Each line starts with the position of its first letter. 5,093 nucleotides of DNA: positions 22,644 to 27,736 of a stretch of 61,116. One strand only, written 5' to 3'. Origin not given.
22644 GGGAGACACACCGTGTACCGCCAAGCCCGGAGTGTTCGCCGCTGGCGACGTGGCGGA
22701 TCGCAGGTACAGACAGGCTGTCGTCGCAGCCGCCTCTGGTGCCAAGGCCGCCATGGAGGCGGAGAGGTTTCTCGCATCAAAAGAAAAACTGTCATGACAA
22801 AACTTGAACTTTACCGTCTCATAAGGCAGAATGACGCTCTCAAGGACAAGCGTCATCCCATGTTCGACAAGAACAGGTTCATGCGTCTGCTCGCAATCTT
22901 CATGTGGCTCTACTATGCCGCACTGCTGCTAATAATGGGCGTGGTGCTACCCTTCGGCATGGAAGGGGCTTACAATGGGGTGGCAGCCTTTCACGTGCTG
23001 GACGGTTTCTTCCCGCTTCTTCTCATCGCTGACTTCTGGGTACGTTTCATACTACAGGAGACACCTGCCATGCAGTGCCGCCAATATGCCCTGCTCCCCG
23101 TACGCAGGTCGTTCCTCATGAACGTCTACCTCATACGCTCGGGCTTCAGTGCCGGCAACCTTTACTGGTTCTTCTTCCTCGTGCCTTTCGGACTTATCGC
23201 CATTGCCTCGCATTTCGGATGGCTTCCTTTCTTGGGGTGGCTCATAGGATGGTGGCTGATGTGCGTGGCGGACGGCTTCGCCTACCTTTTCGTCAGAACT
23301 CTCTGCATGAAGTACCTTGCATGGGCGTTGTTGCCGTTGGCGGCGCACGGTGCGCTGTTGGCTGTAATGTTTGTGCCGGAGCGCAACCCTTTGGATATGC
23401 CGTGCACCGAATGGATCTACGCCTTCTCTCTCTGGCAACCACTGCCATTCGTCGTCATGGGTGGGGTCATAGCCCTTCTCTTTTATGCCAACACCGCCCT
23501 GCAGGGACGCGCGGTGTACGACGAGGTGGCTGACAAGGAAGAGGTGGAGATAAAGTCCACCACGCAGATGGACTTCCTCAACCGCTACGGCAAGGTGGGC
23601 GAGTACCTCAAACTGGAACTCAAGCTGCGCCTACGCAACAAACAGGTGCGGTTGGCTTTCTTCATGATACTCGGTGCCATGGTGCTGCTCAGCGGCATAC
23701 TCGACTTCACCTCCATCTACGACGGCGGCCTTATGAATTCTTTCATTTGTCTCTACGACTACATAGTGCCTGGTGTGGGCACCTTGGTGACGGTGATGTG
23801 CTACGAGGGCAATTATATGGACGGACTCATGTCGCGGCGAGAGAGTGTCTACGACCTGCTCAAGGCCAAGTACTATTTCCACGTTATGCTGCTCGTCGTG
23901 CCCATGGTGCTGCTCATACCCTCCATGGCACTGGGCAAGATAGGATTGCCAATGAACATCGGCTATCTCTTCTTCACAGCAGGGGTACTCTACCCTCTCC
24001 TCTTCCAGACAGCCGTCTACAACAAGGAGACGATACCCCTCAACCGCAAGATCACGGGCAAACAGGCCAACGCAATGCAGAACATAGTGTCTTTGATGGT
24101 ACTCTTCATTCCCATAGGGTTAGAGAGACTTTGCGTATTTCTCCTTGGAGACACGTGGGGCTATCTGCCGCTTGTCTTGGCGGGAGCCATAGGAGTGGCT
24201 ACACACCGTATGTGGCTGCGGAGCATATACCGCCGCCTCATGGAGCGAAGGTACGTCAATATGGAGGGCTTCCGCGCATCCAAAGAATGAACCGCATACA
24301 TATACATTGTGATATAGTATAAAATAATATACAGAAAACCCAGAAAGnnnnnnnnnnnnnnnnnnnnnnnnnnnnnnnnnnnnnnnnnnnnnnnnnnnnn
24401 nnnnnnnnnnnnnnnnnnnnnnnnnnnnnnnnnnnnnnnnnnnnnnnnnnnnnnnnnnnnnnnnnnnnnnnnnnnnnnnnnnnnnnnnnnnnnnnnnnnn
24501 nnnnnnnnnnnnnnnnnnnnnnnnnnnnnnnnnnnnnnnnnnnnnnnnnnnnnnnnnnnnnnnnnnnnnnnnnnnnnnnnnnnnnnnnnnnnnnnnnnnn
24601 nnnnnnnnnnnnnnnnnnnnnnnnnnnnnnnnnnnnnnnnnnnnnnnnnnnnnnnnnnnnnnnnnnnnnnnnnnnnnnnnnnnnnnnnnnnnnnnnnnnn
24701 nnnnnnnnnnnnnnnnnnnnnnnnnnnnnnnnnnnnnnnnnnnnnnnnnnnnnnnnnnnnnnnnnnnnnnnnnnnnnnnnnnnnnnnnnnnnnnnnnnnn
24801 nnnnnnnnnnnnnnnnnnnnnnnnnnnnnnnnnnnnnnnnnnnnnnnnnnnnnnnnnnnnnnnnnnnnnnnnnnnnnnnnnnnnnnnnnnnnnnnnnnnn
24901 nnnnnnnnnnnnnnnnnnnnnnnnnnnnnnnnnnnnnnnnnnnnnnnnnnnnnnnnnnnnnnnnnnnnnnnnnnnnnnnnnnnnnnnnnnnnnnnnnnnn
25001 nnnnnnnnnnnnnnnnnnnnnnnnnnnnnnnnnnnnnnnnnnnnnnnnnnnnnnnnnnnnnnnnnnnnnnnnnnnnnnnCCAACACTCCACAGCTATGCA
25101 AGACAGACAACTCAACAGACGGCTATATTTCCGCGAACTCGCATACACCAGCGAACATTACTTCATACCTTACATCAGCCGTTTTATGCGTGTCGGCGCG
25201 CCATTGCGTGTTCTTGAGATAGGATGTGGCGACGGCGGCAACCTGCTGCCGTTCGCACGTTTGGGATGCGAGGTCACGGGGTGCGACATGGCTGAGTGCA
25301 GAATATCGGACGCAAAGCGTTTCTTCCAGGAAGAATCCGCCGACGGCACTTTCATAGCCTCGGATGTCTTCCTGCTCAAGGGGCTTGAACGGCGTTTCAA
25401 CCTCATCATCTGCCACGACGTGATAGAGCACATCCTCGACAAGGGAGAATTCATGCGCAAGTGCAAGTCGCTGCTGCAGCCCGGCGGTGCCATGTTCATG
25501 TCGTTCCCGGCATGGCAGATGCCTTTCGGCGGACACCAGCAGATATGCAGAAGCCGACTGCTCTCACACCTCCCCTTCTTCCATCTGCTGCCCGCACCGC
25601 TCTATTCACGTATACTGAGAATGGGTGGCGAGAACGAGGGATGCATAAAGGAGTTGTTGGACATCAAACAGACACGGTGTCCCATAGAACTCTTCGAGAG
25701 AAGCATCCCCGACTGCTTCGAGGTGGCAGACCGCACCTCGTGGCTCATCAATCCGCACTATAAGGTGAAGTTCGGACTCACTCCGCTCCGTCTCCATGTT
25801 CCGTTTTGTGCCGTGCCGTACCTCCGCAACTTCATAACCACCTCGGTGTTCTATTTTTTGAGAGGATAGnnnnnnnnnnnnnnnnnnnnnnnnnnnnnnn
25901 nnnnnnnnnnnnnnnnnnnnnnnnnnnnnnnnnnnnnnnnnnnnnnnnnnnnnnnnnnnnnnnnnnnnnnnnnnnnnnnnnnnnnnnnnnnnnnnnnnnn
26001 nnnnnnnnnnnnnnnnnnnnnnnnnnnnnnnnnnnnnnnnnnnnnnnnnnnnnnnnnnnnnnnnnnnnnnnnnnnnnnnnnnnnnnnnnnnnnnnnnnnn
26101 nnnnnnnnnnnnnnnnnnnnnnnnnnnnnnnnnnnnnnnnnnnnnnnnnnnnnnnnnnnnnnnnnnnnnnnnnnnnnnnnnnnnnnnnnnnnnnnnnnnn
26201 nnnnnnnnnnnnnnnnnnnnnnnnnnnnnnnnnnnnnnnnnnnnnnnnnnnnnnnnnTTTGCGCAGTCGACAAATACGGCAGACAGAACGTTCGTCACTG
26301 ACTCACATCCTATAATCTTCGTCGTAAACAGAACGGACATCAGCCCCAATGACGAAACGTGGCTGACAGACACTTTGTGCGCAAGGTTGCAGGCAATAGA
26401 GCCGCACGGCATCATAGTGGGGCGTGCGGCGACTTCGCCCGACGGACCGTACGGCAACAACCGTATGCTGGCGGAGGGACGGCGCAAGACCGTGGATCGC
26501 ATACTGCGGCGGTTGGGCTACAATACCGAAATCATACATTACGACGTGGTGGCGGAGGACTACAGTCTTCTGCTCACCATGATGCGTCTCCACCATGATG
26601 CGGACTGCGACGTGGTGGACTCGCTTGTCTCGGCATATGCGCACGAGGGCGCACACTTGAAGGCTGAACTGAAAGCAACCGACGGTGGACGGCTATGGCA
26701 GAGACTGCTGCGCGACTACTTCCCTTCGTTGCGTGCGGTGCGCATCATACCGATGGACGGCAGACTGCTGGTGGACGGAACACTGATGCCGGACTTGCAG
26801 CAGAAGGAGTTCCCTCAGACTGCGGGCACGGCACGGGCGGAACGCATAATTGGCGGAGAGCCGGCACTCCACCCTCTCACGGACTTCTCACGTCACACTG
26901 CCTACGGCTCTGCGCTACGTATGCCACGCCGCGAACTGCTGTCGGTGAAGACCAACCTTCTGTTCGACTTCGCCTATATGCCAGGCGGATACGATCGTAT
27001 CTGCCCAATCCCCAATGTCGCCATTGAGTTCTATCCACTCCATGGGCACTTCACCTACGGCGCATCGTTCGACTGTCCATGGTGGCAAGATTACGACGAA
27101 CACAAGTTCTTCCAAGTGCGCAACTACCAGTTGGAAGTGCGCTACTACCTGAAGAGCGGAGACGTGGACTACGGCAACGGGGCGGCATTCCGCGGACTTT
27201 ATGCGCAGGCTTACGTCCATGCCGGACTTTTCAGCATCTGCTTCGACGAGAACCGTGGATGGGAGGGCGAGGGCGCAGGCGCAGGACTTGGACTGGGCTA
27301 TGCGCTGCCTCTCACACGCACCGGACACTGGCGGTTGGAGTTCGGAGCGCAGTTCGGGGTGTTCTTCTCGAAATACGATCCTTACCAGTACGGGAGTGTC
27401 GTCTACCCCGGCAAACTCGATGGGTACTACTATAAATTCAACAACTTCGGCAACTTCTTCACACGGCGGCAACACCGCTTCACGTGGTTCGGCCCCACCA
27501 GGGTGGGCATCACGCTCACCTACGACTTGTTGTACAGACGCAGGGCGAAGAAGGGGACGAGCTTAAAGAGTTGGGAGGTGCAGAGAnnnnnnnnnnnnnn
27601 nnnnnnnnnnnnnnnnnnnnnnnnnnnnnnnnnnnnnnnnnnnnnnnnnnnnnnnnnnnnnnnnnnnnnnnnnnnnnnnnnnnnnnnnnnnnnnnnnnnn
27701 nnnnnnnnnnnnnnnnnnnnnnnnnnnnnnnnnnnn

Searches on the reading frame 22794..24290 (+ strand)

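Call 55: search_protein_families(library=pfam, proteins=[window:22794-24290:+], max_evalue=0.01)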
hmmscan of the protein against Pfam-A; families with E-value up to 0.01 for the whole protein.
window:22794-24290:+ (498 aa): 1 family
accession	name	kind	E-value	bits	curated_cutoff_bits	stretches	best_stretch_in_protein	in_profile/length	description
PF18940.5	DUF5687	-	2.3e-85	288.1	33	1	17-495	4-483/484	Family of unknown function (DUF5687)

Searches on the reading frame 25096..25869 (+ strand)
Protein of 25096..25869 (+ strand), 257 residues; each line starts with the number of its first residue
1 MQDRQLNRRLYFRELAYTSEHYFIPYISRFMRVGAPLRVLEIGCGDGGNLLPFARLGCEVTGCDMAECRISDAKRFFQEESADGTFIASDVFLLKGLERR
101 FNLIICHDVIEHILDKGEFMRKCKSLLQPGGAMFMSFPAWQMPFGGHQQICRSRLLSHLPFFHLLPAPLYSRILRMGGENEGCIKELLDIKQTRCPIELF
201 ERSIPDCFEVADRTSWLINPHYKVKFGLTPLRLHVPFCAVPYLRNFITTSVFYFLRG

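Call 30: find_encoding_contigs(protein=window:25096-25869:+, flank=4000, max_places=10)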
Protein window:25096-25869:+ (257 aa): no gene with exactly this product is on record in the collection.

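Call 55: search_protein_families(library=pfam, proteins=[window:25096-25869:+], max_evalue=0.01)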
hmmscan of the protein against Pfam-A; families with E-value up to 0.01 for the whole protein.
window:25096-25869:+ (257 aa): 8 families
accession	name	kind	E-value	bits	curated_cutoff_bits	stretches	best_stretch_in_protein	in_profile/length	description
PF13489.12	Methyltransf_23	-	4.1e-16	59.6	27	1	27-138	13-119/164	Methyltransferase domain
PF13649.12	Methyltransf_25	-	2.7e-15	57.3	27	1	39-131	1-97/97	Methyltransferase domain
PF08241.18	Methyltransf_11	-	3.1e-14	53.8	21.2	1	40-134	1-94/95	Methyltransferase domain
PF08242.18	Methyltransf_12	-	4.5e-14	53.4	30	1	40-132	1-97/98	Methyltransferase domain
PF13847.12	Methyltransf_31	-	9.8e-14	51.7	27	1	37-139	5-113/145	Methyltransferase domain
PF03291.22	mRNA_G-N7_MeTrfase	-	5.9e-05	22.8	26.6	1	10-91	35-126/315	mRNA (guanine-N(7))-methyltransferase domain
PF03848.20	TehB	-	9.4e-05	22.4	20.4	1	32-110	27-105/193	Tellurite resistance protein TehB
PF02353.26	CMAS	-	0.0021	17.8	27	1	37-135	64-164/273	Mycolic acid cyclopropane synthetase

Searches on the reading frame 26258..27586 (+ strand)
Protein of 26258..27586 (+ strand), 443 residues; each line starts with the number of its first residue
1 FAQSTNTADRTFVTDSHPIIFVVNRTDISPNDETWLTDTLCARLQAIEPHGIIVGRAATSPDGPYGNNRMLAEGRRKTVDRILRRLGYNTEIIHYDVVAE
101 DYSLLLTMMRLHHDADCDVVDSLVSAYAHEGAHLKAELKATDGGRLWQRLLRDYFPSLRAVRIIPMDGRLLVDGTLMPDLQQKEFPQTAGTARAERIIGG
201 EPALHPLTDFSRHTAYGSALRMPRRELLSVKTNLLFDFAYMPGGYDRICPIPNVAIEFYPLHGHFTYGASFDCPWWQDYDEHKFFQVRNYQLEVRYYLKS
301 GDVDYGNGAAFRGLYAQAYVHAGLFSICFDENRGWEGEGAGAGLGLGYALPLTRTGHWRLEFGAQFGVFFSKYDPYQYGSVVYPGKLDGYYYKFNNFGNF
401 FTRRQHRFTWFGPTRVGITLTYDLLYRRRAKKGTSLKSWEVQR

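Call 69: predict_structure(alignment_id=A2)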
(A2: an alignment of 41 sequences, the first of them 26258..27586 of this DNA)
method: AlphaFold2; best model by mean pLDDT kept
length: 443 residues; sequences in the alignment: 41
mean_pLDDT: 73.5   pTM: 0.44
mean pLDDT of the five models: 73.5, 72.1, 69.3, 68.6, 68.2
residues with pLDDT >= 90: 119; 70-90: 171; 50-70: 65; < 50: 88
segments of 3 or more residues with pLDDT < 50: 1-5, 180-219, 242-246, 278-283, 304-306, 377-405
pLDDT, mean of each block of 10 residues (from residue 1): 50 88 88 91 85 88 90 94 88 88 94 96 92 94 96 94 86 54 43 37 34 41 75 73 50 81 79 59 56 84 51 88 68 66 92 81 90 56 39 34 58 85 81 79 64
secondary structure, 60 per line:
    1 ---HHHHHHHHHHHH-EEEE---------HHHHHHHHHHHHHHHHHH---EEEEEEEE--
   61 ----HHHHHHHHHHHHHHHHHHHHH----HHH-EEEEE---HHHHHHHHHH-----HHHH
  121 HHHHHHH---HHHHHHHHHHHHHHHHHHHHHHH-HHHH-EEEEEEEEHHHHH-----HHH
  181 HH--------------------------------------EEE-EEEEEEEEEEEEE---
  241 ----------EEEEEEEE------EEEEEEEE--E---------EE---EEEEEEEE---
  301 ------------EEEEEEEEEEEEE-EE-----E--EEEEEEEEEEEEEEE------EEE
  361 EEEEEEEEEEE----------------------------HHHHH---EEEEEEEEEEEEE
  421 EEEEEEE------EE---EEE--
elements in order: H4-15 E17-20 H30-47 E51-58 H65-85 E94-98 H102-111 H117-127 H131-153 H155-158 E160-167 H168-172 H178-182 E221-223 E225-237 E251-258 E265-272 E290-297 E313-325 E337-351 E358-371 H400-404 E408-427 E439-441

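Call 74: fold_search(model_id=the predicted structure, library=pdb)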
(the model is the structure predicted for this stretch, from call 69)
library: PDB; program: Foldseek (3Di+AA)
matches with E <= 10: 765; with E <= 0.001: 10
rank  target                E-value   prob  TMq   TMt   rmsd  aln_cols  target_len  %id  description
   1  4g4w                  1.3e-04  1.00  0.16  0.60   2.2        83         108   24  Crystal structure of peptidoglycan-associated lipoprotein from Acinetobacter baumannii (released 2013-07-24)
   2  6top_A                2.1e-04  1.00  0.23  0.58   5.4       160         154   16  Structure of the PorE C-terminal domain, a protein of T9SS from Porphyromonas gingivalis (released 2020-06-17)
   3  4rha_B                2.4e-04  1.00  0.22  0.67   3.4       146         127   17  Structure of the C-terminal domain of outer-membrane protein OmpA from Salmonella enterica subsp. enterica serovar Typ (released 2014-10-29)
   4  5nhx                  3.4e-04  1.00  0.22  0.64   4.2       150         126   16  Periplasmic domain of Outer Membrane Protein A from Klebsiella pneumoniae (released 2018-05-16)
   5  4zhy_B                4.2e-04  1.00  0.20  0.69   4.9       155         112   17  Crystal structure of a bacterial signalling complex (released 2016-04-27)
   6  2n2l_MODEL_1_A        6.8e-04  0.99  0.21  0.45   8.0       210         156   11  NMR structure of yersinia pestis ail (attachment invasion locus) in decylphosphocholine micelles calculated wi (released 2015-07-22)
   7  4zhw                  7.2e-04  1.00  0.20  0.72   4.4       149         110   17  Crystal structure of a bacterial signalling protein (N-terminal truncation) (released 2016-04-27)
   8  1oap                  8.6e-04  1.00  0.17  0.63   2.0        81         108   20  Mad structure of the periplasmique domain of the Escherichia coli PAL protein (released 2004-02-13)
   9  4g4v                  8.6e-04  1.00  0.19  0.69   5.2       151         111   16  Crystal structure of peptidoglycan-associated lipoprotein from Acinetobacter baumannii (released 2013-07-24)
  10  4pwt_C                8.6e-04  1.00  0.18  0.59   7.7       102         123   18  Crystal structure of peptidoglycan-associated outer membrane lipoprotein from Yersinia pestis CO92 (released 2014-04-09)
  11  4b5c_B                1.1e-03  1.00  0.17  0.58   2.0        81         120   20  Crystal structure of the peptidoglycan-associated lipoprotein from Burkholderia pseudomallei (released 2013-08-14)
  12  6top_B                1.1e-03  1.00  0.21  0.56   4.7       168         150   14  Structure of the PorE C-terminal domain, a protein of T9SS from Porphyromonas gingivalis (released 2020-06-17)
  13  3td3_H                1.1e-03  1.00  0.18  0.62   1.7        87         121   16  Crystal structure of OmpA-like domain from Acinetobacter baumannii in complex with glycine (released 2011-10-26)
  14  9uu2                  1.1e-03  1.00  0.20  0.75   5.1       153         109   13  Outer membrane protein OmpA-c-like domain (released 2025-10-01)
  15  6ikk_C                1.3e-03  1.00  0.16  0.55   1.7        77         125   23  Crystal structure of YfiB(L43P) in complex with YfiR (released 2019-03-13)
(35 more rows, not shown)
